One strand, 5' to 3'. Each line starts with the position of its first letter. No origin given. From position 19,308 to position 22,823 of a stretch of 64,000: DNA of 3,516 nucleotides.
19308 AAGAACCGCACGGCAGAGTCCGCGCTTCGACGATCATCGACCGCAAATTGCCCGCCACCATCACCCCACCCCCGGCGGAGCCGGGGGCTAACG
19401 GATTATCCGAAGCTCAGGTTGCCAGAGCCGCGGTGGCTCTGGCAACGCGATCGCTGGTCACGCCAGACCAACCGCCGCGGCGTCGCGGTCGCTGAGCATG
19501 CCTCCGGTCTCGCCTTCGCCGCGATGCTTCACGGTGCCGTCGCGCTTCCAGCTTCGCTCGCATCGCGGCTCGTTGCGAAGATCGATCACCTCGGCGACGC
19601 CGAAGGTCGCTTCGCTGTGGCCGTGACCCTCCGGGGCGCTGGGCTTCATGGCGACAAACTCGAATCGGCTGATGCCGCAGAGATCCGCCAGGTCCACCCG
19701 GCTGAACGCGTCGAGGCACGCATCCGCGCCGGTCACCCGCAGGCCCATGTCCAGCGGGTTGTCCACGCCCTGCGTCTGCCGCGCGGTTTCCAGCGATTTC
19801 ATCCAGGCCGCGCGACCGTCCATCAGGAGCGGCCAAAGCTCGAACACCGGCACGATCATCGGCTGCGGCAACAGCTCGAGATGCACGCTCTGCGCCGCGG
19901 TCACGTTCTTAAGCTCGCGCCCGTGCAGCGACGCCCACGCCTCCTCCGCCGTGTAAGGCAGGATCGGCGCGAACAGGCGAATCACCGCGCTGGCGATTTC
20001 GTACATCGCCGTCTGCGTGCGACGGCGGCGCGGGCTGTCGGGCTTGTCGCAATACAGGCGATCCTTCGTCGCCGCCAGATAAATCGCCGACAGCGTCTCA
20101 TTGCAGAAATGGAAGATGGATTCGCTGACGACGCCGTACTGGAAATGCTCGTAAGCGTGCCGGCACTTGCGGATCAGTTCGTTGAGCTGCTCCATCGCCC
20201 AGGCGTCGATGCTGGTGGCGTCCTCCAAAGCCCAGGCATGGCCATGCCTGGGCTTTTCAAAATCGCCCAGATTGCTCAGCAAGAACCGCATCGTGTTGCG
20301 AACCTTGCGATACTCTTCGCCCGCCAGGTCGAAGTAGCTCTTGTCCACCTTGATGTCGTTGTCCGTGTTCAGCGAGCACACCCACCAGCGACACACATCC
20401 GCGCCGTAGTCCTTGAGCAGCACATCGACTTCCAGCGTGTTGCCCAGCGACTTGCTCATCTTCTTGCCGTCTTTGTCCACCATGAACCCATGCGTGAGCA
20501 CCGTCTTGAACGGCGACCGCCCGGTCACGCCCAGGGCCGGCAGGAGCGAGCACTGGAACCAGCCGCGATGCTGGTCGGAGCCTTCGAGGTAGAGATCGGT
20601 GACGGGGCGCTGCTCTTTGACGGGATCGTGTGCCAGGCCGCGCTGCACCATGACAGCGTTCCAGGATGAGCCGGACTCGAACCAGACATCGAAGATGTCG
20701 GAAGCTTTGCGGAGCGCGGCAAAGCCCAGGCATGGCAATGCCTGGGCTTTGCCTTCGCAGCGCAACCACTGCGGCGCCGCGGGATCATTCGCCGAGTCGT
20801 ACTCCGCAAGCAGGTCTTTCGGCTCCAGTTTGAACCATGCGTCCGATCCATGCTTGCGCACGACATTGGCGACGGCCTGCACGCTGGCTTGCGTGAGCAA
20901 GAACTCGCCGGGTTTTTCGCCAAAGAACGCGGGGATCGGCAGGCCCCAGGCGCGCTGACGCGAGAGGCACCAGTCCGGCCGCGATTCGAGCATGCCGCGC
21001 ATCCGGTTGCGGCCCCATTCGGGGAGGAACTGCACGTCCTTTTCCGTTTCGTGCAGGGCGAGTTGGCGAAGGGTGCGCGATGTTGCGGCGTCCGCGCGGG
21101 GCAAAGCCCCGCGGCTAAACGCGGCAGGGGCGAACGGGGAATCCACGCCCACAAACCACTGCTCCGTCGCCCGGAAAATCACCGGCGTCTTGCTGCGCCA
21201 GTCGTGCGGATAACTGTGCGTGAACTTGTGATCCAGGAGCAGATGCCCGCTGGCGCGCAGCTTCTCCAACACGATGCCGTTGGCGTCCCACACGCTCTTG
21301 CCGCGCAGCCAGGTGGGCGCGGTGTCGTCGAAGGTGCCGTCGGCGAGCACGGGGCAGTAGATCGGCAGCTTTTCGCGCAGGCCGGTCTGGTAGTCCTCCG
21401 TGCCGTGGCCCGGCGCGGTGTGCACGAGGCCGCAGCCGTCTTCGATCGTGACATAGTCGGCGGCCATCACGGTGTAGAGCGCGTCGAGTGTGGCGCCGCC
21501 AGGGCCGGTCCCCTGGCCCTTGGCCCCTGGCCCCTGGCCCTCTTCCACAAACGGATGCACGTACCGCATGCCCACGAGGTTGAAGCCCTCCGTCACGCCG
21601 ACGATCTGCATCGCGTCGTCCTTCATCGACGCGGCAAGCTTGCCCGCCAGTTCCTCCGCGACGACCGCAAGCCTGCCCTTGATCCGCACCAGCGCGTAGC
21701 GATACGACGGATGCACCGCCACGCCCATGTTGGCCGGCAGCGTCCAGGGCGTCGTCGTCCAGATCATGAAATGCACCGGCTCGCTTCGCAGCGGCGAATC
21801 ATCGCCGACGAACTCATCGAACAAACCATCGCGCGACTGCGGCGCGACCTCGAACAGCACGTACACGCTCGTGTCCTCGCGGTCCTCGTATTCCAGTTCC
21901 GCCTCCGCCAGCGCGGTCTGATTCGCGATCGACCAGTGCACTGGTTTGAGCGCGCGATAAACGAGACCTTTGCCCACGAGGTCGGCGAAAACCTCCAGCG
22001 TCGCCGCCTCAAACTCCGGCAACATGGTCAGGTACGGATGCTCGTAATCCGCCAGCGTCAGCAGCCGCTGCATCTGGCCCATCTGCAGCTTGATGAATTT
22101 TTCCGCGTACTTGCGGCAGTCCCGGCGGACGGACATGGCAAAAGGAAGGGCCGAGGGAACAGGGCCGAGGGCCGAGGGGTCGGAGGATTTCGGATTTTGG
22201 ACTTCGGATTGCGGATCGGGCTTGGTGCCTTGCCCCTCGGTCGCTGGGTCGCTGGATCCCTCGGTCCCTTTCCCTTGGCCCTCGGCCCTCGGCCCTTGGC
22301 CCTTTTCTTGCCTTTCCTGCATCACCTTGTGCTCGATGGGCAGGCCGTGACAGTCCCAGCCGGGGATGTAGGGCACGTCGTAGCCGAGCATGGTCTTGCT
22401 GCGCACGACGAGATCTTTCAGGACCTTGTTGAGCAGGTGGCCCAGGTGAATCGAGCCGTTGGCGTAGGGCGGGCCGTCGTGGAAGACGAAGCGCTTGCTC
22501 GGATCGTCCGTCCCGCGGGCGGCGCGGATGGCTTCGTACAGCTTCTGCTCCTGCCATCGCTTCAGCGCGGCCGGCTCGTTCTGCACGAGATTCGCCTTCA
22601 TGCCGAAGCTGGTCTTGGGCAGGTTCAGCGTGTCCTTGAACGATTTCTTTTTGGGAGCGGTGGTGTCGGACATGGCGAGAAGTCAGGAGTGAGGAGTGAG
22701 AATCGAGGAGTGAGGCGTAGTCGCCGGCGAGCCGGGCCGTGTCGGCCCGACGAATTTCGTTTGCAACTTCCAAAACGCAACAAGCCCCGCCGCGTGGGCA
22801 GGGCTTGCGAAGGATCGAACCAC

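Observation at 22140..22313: A complete tandem-repeat foldback, of the type found in intergenic spacers, sits in frame inside ileS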

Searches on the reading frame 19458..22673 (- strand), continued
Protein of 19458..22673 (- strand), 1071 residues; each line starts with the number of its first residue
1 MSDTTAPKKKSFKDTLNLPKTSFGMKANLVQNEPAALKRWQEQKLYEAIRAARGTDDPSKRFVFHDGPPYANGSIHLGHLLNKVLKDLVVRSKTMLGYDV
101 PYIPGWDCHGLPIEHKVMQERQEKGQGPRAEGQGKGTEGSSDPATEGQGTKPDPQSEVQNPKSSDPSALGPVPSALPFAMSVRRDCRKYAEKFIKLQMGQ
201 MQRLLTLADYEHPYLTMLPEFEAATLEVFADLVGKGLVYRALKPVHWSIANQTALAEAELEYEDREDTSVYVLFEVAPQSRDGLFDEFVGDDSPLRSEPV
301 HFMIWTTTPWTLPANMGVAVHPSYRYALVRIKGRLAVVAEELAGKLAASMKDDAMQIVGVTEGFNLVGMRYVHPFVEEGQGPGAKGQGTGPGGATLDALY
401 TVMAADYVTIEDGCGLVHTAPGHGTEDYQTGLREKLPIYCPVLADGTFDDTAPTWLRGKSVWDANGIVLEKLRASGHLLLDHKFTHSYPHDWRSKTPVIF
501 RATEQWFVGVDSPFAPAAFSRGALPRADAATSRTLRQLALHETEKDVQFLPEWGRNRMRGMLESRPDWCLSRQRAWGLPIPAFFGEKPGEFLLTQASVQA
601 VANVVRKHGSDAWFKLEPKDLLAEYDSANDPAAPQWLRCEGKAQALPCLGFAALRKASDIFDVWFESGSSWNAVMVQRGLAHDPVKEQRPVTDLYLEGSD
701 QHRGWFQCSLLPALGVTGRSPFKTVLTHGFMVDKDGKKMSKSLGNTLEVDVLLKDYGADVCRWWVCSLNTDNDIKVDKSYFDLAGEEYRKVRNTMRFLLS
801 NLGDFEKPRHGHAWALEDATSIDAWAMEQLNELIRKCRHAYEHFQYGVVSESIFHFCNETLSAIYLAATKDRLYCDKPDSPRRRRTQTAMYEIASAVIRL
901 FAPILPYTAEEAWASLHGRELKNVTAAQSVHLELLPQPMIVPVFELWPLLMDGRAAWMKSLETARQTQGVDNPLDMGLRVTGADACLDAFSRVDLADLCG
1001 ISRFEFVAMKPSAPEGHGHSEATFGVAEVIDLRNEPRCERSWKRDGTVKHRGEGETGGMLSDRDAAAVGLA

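Call 17: find_encoding_contigs(protein=P0083, flank=6000, max_places=3)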
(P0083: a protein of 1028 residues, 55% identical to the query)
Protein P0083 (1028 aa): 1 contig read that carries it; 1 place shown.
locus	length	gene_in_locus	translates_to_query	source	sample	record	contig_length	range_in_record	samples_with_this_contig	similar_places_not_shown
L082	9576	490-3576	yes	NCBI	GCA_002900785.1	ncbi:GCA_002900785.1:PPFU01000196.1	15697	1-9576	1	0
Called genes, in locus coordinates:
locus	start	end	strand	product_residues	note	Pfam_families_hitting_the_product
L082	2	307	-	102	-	?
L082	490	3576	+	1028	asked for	PF00133:tRNA-synt_1, PF01406:tRNA-synt_1e (faint), PF09334:tRNA-synt_1g, PF00133:tRNA-synt_1, PF08264:Anticodon_1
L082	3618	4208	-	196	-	PF00578:AhpC-TSA, PF08534:Redoxin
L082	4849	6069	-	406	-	PF00266:Aminotran_5, PF01041:DegT_DnrJ_EryC1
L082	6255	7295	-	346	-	-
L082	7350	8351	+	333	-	PF01300:Sua5_yciO_yrdC, PF03481:Sua5_C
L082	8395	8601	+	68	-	-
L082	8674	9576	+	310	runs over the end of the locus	PF00005:ABC_tran, PF13304:AAA_21 (weak)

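Call 45: find_encoding_contigs(protein=P0017, flank=4000, max_places=2)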
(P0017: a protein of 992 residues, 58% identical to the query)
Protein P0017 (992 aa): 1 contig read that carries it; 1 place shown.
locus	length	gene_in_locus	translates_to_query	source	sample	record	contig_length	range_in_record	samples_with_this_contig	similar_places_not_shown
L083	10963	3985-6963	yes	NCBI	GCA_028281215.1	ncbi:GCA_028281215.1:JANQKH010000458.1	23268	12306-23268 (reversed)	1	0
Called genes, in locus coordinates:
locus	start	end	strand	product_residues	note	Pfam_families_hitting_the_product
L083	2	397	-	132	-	?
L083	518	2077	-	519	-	PF16868:NMT1_3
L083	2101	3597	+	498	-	PF02881:SRP54_N, PF00448:SRP54, PF01656:CbiA (weak), PF13401:AAA_22 (weak), PF02978:SRP_SPB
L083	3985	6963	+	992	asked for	PF00133:tRNA-synt_1, PF09334:tRNA-synt_1g, PF08264:Anticodon_1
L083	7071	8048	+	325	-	PF01073:3Beta_HSD, PF01370:Epimerase, PF02719:Polysacc_synt_2, PF04321:RmlD_sub_bind (weak), PF07993:NAD_binding_4 (faint), PF16363:GDP_Man_Dehyd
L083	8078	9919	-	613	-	PF06418:CTP_synth_N, PF00117:GATase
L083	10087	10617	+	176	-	-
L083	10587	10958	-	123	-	PF01475:FUR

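Call 52: predict_structure(alignment_id=A2)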
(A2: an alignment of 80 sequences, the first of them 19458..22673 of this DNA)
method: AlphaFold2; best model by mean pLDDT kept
length: 1071 residues; sequences in the alignment: 80
mean_pLDDT: 87.2   pTM: 0.86
mean pLDDT of the five models: 87.2, 86.2, 86.1, 85.5, 84.7
residues with pLDDT >= 90: 739; 70-90: 198; 50-70: 65; < 50: 69
segments of 3 or more residues with pLDDT < 50: 1-3, 129-173, 386-396, 525-527
pLDDT, mean of each block of 10 residues (from residue 1): 57 92 92 95 96 88 89 84 93 97 91 86 69 39 32 32 33 69 95 94 95 96 98 95 91 82 92 94 90 88 95 92 97 96 94 94 96 77 49 53 94 92 91 91 93 93 95 95 93 88 92 73 51 89 94 91 83 91 93 97 98 96 95 86 57 93 91 93 84 80 73 92 90 79 69 95 93 88 97 98 96 96 98 98 97 98 97 95 97 99 98 97 95 98 95 95 97 96 82 95 90 63 82 96 94 85 92 73
secondary structure, 60 per line:
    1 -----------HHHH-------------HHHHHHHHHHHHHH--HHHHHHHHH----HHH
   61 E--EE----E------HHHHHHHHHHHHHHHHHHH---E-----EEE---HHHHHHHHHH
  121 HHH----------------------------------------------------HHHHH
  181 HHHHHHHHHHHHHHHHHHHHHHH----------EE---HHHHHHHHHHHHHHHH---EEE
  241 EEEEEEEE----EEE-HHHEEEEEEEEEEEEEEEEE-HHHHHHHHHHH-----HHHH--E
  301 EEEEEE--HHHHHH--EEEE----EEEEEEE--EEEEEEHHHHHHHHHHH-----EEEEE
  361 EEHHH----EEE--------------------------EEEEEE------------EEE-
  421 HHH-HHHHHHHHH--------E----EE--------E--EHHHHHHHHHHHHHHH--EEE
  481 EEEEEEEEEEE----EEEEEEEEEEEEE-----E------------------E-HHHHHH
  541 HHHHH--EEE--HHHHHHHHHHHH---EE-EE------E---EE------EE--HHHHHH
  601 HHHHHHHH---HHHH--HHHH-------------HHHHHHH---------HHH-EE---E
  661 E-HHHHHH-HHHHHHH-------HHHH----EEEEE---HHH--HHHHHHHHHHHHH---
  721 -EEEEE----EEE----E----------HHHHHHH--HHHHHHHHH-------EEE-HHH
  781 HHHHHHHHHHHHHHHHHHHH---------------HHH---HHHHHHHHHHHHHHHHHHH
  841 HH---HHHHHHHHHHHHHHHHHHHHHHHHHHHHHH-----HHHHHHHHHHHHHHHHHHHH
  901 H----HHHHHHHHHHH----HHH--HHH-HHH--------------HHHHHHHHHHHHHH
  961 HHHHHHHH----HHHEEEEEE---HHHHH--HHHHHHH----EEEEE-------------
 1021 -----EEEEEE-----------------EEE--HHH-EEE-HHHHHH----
elements in order (helices of 4 or more, strands of 3 or more residues): H12-15 H29-42 H45-53 H77-95 E105-107 H111-123 H176-203 H219-234 E238-248 E253-255 E260-276 H278-288 H294-297 E300-306 H309-314 E317-320 E325-331 E334-339 H340-350 E356-362 E370-372 E399-404 E417-419 H425-433 H461-475 E478-491 E496-508 H535-545 E548-550 H553-564 H595-608 H612-615 H618-621 H635-641 H663-668 H670-676 H684-687 E692-696 H705-717 E722-726 E731-733 H749-755 H758-766 E774-776 H778-800 H822-842 H846-875 H881-901 H906-916 H947-968 E976-981 H985-989 H992-998 E1003-1007 E1026-1031 E1049-1051 E1058-1060 H1062-1067
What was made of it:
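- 19458..22673 (-): ileS, type-1 isoleucyl-tRNA synthetase, 1071 aa, intact (HLGH 76-79, KMSKS 738-742, editing-domain motifs present). AF2 mean pLDDT 87.2 and pTM 0.86 (call 52).
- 22155..22289 (-): Residues 129-173: predicted disordered (pLDDT below 50), between helix 111-123 and helix 176-203 of the N-terminal half of the catalytic fold. call 52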

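Call 62: list_cluster_members(proteins=[P0001, P0083, P0017])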
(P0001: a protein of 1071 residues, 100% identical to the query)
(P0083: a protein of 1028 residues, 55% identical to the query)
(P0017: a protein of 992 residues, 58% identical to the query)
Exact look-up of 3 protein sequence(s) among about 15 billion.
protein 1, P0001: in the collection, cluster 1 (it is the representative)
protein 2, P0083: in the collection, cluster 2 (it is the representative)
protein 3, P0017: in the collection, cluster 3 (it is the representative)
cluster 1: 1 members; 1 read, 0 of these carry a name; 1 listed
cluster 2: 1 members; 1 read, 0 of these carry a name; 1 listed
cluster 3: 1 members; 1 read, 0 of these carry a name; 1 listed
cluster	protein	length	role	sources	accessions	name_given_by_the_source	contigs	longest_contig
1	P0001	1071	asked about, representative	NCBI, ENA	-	-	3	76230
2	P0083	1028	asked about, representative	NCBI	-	-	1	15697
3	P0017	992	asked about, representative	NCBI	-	-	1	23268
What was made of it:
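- Tried and rejected: list_cluster_members for P0001, P0083 and P0017 gave no names or accessions (call 62).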

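Call 86: fold_search(model_id=the predicted structure, library=pdb)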
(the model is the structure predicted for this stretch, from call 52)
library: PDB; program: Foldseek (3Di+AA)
matches with E <= 10: 438; with E <= 0.001: 256
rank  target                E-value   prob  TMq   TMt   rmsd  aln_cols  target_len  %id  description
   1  8c9f                  4.9e-75  1.00  0.76  0.87   5.0      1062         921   34  Priestia megaterium inactive HIGH motif mutant of type1 isoleucyl-tRNA synthetase complexed with an isoleucyl-adenylate  (released 2023-08-16)
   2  8c9e                  8.6e-75  1.00  0.75  0.87   5.2      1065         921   34  Priestia megaterium mupirocin-sensitive isoleucyl-tRNA synthetase 1 complexed with an isoleucyl-adenylate analogue (released 2023-08-16)
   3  8wng                  3.0e-73  1.00  0.75  0.86   5.9      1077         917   31  Crystal structure of H. pylori isoleucyl-tRNA synthetase (HpIleRS) in complex with Ile (released 2024-02-14)
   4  8wnj                  6.1e-73  1.00  0.75  0.86   5.8      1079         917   31  Crystal structure of H. pylori isoleucyl-tRNA synthetase (HpIleRS) in complex with Ile-AMP (released 2024-02-14)
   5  8wnf                  1.1e-72  1.00  0.75  0.87   5.3      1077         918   31  Crystal structure of H. pylori isoleucyl-tRNA synthetase (HpIleRS) in apo form (released 2024-02-14)
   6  1qu2_A                1.9e-70  1.00  0.75  0.86   5.2      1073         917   32  INSIGHTS INTO EDITING FROM AN ILE-TRNA SYNTHETASE STRUCTURE WITH TRNA(ILE) AND MUPIROCIN (released 1999-08-31)
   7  1qu3_A                1.8e-65  1.00  0.71  0.86   5.6      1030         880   33  INSIGHTS INTO EDITING FROM AN ILE-TRNA SYNTHETASE STRUCTURE WITH TRNA(ILE) AND MUPIROCIN (released 1999-08-31)
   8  8c9d                  7.1e-55  1.00  0.66  0.68   6.5      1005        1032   23  Priestia megaterium W130Q mutant of type 2 isoleucyl-tRNA synthetase complexed with an isoleucyl-adenylate analogue (released 2023-08-16)
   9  8c8w                  4.3e-54  1.00  0.65  0.67   6.5       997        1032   23  Priestia megaterium mupirocin hyper-resistant HIGH motif mutant of type 2 isoleucyl-tRNA synthetase complexed with an is (released 2023-08-16)
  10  8c8v                  5.2e-54  1.00  0.65  0.67   6.7       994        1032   23  Priestia megaterium mupirocin-resistant isoleucyl-tRNA synthetase 2 with a fully-resolved C-terminal tRNA-binding domain (released 2023-08-16)
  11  8c8u                  5.0e-51  1.00  0.65  0.67   6.7       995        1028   24  Priestia megaterium mupirocin-resistant isoleucyl-tRNA synthetase 2 complexed with mupirocin (released 2023-08-23)
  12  7d5c                  1.3e-50  1.00  0.68  0.78   6.1      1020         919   22  IleRS in complex with a tRNA site inhibitor (released 2021-02-24)
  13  1ile                  2.9e-50  1.00  0.64  0.82   6.0       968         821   25  ISOLEUCYL-TRNA SYNTHETASE (released 1999-04-13)
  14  9wqt                  1.3e-49  1.00  0.68  0.78   6.0      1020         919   21  Crystal structure of Saccharomyces cerevisiae isoleucyl-tRNA synthetase in complex with reveromycin A and isoleucine (released 2026-04-08)
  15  8wnd_A                2.2e-49  1.00  0.70  0.70   4.9      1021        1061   22  Crystal structure of Saccharomyces cerevisiae isoleucyl-tRNA synthetase in complex with tRNA(Ile) and isoleucine (released 2024-10-09)
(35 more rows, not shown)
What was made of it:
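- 19458..22673 (-): Foldseek TM 0.87 (target-normalised) to type-1 IleRS 8c9f/8c9e (call 86).
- On Type-1 bacterial isoleucyl-tRNA synthetase (host gene): Foldseek TM 0.87 to 8c9f/8c9e against 0.67-0.68 to type 2 (call 86).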

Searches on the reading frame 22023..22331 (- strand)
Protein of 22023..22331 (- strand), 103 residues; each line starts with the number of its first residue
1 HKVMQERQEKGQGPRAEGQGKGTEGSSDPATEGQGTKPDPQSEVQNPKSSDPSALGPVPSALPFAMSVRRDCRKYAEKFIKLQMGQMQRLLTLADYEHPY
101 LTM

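Call 82: find_homologous_proteins(query=window:22023-22331:-, max_evalue=0.001)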
Query seq(103 aa) (103 aa): 3 proteins with E <= 0.001 among 13 candidates.
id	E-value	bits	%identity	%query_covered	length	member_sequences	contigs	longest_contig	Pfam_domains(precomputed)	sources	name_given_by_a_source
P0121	1.3e-9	56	76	37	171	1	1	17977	PF00133.29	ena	-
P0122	2.3e-8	52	76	37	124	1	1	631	PF00133.29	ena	-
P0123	9.5e-8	50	68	37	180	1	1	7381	PF09334.18,PF00133.29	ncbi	ncbi:MAG: class I tRNA ligase family protein, partial [Phycisphaeraceae bacterium]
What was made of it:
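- No other protein shares the insert peptide (call 82).
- Tried and rejected: A protein search with the insert plus flanks matched only the conserved C-terminal third of the query in three fragments (call 82).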
